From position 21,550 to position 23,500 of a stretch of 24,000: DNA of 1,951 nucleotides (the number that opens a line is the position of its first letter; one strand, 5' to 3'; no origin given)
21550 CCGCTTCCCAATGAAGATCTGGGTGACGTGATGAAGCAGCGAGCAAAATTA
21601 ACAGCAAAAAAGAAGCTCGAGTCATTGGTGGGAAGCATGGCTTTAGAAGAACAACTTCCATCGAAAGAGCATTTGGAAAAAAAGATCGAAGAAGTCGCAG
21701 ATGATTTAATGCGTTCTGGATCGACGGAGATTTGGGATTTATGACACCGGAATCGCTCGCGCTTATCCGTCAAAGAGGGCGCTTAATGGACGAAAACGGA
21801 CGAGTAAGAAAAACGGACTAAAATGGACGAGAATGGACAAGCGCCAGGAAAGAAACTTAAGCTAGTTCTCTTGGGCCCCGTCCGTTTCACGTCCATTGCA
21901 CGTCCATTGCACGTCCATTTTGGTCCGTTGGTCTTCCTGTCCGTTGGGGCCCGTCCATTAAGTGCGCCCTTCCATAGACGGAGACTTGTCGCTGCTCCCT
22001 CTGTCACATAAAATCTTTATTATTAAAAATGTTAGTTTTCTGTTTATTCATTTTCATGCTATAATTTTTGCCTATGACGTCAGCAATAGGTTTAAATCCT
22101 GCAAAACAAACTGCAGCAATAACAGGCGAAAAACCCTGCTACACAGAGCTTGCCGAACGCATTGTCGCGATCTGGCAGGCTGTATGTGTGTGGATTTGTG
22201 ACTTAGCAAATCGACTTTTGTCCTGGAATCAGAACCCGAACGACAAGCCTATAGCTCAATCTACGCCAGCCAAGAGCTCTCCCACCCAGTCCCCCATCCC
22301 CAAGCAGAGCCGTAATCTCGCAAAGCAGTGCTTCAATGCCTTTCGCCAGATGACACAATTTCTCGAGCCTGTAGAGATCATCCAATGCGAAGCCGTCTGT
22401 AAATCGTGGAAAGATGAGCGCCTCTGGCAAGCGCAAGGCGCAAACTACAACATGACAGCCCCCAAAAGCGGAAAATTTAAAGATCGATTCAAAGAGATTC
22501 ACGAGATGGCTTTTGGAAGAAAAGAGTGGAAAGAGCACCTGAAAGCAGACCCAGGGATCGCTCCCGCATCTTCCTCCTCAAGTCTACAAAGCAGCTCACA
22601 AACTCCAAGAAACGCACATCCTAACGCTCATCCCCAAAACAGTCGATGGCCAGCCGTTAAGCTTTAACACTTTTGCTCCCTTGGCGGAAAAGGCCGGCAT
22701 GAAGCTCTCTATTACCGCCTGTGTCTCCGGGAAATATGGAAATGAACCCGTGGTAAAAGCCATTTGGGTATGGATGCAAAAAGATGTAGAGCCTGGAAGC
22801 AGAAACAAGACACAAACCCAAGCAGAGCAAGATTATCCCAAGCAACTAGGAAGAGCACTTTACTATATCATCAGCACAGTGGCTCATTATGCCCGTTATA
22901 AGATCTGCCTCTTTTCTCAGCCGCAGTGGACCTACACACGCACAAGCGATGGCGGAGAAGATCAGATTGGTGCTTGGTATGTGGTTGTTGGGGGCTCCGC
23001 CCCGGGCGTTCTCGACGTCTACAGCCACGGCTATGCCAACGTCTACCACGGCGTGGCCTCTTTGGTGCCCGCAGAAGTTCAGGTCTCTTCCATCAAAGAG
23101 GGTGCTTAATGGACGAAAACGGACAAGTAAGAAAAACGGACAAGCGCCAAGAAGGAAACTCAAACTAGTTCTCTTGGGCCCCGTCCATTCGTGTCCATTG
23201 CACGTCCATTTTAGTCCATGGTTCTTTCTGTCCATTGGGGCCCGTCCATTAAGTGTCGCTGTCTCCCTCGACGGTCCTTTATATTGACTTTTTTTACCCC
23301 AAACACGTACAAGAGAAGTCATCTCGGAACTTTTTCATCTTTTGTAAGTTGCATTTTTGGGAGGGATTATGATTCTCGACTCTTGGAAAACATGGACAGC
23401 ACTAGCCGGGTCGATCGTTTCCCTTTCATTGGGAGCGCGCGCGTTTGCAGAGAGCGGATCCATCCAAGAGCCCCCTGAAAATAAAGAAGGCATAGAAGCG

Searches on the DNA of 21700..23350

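Call 40: search_rna_families(source=window, start=21700, end=23350, threshold=evalue, max_evalue=10)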
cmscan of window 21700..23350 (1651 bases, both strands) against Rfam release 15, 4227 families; matches with E-value up to 10: 5.
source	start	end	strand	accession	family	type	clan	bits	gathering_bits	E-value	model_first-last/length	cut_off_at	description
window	21798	21942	-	RF03792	MIR6462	Gene; miRNA;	-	23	96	0.38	1-119/119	no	MIR6462 microRNA precursor family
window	21823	21907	-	RF03522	mir-4850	Gene; miRNA;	-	18.2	93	2.5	1-89/89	no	mir-4850 microRNA precursor family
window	21791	21923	-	RF02536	AEV_CRE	Cis-reg;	-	18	100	2.1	1-135/135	no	Avian encephalitis virus (AEV) cis-acting replication element (CRE)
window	22864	22915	-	RF00221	SNORD43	Gene; snRNA; snoRNA; CD-box;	CL00059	16.2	45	4.9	1-64/64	no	Small nucleolar RNA SNORD43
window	22234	22350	-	RF02932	Betaproteobacteria-1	Gene; sRNA;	-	16.1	49.4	3.2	1-120/120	no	Betaproteobacteria-1 RNA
